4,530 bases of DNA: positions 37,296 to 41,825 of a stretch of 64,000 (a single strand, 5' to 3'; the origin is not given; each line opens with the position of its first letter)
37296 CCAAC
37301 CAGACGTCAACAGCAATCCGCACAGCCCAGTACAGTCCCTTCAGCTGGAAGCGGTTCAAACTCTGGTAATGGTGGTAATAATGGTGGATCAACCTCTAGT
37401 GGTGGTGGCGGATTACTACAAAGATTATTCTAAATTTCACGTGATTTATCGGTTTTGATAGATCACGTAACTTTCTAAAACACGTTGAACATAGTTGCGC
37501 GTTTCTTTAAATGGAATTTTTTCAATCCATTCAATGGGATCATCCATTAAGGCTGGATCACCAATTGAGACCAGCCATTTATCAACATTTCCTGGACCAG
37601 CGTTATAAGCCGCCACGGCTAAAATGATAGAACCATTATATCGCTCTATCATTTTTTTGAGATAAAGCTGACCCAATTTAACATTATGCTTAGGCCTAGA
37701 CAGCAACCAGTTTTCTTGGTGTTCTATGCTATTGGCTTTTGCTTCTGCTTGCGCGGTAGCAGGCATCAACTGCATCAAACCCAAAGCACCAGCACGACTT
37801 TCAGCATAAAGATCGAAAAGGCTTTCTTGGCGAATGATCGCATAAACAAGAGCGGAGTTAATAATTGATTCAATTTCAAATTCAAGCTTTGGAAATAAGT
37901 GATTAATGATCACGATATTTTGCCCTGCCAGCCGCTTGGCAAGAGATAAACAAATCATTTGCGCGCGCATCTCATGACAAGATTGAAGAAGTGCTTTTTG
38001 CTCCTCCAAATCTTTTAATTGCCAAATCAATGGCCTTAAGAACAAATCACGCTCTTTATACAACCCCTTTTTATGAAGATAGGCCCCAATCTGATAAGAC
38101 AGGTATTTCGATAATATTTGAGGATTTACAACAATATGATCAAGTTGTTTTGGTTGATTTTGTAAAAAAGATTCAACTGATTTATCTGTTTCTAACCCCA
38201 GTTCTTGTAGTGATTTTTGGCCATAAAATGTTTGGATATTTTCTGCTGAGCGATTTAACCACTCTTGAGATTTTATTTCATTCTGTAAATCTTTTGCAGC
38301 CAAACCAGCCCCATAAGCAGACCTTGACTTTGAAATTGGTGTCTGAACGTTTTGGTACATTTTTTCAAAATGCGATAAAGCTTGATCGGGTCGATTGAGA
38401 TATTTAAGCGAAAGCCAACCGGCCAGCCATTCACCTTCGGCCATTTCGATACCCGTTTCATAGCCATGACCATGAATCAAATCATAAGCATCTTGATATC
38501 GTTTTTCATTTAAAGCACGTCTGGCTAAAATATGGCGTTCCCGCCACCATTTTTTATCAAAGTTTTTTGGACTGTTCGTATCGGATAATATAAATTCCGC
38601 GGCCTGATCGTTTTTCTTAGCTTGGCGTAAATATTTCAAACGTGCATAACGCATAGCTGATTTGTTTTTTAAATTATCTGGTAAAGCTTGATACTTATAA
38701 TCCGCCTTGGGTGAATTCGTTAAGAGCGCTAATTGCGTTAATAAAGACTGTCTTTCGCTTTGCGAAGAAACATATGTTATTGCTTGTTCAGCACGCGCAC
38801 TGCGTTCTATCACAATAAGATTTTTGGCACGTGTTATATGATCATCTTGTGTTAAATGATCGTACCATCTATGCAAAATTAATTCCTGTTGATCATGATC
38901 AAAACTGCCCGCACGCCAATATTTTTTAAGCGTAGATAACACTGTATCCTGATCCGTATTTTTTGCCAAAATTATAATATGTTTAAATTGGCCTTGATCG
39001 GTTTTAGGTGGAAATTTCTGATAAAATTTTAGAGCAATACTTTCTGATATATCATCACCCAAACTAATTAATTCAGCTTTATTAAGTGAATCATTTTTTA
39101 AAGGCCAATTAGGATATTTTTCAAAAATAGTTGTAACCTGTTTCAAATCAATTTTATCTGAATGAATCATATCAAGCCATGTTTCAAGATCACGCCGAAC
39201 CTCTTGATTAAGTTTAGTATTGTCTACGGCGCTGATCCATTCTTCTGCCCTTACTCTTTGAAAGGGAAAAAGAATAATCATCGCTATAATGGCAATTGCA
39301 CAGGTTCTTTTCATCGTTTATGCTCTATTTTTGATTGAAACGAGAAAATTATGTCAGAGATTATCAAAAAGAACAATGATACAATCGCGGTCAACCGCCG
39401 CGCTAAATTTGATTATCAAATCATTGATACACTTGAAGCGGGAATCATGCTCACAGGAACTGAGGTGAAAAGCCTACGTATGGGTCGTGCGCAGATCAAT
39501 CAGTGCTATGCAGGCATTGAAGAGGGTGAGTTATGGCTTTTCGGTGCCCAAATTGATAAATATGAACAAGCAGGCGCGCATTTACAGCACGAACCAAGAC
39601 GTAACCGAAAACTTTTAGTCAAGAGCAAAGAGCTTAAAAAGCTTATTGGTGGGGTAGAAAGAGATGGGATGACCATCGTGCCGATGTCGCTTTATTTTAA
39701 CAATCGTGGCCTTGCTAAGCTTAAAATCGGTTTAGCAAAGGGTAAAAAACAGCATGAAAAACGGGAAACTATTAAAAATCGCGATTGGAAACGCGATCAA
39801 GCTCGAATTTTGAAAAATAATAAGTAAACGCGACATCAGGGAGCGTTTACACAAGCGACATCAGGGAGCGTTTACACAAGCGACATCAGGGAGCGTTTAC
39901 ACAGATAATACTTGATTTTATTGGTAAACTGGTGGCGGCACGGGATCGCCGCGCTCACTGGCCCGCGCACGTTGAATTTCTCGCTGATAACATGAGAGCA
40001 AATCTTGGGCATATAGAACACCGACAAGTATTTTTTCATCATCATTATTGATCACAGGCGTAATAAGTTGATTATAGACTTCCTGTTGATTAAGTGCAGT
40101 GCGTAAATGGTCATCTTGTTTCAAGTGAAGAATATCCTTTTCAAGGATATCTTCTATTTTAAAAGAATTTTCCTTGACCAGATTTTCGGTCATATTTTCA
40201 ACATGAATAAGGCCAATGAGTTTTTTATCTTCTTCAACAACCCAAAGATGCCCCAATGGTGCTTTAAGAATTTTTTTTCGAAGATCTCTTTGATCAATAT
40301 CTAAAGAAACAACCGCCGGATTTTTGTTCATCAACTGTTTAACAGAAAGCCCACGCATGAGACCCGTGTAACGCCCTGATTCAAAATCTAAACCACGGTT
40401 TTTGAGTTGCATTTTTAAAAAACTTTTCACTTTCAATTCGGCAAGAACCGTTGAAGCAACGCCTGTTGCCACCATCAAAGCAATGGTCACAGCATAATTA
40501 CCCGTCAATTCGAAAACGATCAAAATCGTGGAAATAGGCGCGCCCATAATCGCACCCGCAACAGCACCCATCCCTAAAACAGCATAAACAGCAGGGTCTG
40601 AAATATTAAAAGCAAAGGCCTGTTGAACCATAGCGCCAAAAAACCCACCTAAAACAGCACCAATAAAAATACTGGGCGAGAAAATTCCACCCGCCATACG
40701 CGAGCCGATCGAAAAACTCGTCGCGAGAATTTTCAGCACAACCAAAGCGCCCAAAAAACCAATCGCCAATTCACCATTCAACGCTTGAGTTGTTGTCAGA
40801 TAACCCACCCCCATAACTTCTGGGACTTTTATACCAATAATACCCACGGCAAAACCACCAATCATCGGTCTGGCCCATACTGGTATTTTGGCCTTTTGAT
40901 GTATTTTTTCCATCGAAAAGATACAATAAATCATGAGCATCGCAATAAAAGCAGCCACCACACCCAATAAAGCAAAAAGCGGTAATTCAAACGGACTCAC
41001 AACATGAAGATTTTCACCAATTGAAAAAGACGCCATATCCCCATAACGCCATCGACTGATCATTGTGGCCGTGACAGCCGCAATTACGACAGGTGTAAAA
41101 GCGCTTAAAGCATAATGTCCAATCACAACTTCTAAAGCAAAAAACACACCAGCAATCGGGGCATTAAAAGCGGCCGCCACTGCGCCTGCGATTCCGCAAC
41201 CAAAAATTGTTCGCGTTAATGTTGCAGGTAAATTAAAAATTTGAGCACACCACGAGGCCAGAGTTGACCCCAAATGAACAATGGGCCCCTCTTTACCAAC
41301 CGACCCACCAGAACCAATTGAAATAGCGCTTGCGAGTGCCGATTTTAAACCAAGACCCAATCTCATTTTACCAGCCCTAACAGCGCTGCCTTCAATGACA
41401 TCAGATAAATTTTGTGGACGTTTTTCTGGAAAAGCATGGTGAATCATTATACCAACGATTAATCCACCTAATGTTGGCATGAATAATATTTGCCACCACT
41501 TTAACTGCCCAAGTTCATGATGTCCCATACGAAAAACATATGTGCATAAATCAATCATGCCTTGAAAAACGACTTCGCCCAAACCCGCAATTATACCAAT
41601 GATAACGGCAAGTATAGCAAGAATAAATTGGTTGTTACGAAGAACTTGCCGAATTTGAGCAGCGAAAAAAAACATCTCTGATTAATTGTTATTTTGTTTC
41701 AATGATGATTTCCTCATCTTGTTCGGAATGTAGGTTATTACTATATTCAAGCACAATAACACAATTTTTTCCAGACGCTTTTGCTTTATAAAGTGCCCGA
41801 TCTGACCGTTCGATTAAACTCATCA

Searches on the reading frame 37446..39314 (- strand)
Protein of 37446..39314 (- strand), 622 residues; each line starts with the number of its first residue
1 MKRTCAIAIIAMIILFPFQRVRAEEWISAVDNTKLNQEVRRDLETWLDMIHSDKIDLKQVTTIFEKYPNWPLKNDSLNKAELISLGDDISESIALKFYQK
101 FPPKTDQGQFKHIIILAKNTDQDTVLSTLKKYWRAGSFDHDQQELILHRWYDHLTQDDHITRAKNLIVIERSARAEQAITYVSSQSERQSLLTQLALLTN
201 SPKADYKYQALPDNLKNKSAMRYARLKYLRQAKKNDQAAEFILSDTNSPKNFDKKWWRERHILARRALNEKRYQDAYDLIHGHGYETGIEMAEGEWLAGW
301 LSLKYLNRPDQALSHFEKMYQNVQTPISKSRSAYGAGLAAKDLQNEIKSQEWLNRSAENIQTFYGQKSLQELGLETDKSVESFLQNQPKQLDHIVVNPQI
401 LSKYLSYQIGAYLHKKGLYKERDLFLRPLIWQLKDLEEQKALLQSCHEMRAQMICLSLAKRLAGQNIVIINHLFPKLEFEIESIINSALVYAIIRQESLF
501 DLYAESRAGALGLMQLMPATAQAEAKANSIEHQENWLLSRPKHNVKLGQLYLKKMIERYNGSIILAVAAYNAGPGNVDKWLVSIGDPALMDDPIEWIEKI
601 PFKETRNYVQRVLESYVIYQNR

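Call 43: search_protein_families(library=pfam, proteins=[window:37446-39314:-], max_evalue=0.00001)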
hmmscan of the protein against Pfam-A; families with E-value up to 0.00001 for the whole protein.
window:37446-39314:- (622 aa): 1 family
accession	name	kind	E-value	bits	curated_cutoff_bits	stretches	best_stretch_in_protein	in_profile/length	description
PF01464.25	SLT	-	4.2e-29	100.9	21.3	1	485-581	12-105/117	Transglycosylase SLT domain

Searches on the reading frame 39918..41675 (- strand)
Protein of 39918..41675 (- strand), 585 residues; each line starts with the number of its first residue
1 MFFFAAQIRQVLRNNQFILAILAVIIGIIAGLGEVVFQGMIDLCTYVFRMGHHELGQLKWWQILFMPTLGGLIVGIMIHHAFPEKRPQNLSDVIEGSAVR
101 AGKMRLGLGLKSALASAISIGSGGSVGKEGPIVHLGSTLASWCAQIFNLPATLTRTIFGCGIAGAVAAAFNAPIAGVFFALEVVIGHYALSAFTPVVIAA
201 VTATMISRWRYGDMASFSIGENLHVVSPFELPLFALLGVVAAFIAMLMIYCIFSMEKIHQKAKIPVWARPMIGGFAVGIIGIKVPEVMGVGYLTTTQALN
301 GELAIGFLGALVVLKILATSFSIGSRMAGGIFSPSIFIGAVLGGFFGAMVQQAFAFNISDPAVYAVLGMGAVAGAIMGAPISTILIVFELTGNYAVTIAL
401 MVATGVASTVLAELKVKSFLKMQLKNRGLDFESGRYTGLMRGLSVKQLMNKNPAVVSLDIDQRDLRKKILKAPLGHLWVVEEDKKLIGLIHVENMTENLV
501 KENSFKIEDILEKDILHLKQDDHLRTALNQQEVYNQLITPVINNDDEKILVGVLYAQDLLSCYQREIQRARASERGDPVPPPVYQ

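Call 43: search_protein_families(library=pfam, proteins=[window:39918-41675:-], max_evalue=0.00001)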
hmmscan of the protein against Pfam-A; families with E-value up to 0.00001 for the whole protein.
window:39918-41675:- (585 aa): 2 families
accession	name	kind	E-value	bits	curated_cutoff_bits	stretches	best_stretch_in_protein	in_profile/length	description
PF00654.25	Voltage_CLC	-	4.9e-85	286.2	24.8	1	70-410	1-344/346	Voltage gated chloride channel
PF00571.33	CBS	-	1.4e-13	51.4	24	1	445-499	1-55/57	CBS domain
